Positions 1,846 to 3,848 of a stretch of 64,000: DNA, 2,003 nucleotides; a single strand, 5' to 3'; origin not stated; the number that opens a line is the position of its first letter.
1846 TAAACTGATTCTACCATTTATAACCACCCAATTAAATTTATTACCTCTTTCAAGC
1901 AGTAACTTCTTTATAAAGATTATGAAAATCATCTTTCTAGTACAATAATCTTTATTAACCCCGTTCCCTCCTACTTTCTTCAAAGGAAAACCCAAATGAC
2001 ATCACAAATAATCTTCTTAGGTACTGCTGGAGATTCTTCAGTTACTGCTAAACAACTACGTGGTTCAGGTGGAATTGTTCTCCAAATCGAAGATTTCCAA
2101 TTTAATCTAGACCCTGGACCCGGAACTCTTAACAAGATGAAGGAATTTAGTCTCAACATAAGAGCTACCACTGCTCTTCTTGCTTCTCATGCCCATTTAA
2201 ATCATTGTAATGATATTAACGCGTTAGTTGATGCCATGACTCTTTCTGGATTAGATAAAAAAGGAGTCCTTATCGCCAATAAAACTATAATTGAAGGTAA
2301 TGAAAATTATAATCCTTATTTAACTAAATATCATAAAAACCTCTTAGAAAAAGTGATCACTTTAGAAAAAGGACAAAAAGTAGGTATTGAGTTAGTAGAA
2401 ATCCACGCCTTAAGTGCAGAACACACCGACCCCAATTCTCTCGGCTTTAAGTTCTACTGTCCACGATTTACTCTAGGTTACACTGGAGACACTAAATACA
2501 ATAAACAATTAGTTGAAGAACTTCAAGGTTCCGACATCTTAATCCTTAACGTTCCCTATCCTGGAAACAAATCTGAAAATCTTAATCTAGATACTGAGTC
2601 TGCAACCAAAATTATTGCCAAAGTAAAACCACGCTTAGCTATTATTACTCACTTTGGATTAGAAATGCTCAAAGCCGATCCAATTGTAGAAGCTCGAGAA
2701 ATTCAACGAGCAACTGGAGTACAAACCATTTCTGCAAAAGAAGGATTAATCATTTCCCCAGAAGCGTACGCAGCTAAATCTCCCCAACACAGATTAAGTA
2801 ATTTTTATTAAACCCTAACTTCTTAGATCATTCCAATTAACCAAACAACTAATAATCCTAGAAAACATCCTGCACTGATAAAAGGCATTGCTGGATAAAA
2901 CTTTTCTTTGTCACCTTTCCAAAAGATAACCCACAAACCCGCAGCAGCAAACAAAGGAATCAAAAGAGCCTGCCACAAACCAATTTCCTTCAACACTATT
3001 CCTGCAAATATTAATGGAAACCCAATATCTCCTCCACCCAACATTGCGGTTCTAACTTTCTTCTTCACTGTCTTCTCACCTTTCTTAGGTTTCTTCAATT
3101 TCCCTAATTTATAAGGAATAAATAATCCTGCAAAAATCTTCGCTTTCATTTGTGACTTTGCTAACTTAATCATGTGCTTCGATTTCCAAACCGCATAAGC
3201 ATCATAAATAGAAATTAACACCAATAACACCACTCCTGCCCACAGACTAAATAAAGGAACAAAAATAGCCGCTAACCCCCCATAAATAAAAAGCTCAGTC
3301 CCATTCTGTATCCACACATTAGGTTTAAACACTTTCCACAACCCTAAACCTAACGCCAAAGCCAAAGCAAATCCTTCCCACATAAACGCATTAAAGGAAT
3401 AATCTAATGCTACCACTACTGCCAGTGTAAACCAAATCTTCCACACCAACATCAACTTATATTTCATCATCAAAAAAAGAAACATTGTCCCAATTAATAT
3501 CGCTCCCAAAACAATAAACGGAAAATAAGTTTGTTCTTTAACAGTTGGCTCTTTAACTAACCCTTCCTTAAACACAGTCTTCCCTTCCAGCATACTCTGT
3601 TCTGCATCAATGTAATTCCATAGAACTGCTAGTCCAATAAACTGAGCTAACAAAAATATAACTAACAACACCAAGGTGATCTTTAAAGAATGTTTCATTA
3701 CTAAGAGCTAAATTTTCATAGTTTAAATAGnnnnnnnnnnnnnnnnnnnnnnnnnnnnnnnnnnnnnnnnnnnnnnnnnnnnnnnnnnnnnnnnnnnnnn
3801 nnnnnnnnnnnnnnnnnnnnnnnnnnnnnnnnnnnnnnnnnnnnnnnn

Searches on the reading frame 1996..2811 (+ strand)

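Call 75: search_protein_families(library=pfam, proteins=[window:1996-2811:+], max_evalue=0.001)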
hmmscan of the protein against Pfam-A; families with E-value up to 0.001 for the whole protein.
window:1996-2811:+ (271 aa): 2 families
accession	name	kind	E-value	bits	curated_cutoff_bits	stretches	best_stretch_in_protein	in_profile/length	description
PF12706.13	Lactamase_B_2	-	5.3e-18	65.8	27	1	38-220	5-200/200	Beta-lactamase superfamily domain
PF13483.12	Lactamase_B_3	-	4e-07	30.6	24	1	49-219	28-160/160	Beta-lactamase superfamily domain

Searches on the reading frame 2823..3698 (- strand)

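Call 75: search_protein_families(library=pfam, proteins=[window:2823-3698:-], max_evalue=0.001)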
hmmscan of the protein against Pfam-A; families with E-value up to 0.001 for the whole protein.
window:2823-3698:- (291 aa): 2 families
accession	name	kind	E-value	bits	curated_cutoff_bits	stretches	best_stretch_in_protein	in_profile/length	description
PF06550.16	SPP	-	2.3e-16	60.6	23.9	1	49-288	27-280/283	Signal-peptide peptidase, presenilin aspartyl protease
PF04258.18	Peptidase_A22B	-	2.8e-06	27.6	23.3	1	146-236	124-212/286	Signal peptide peptidase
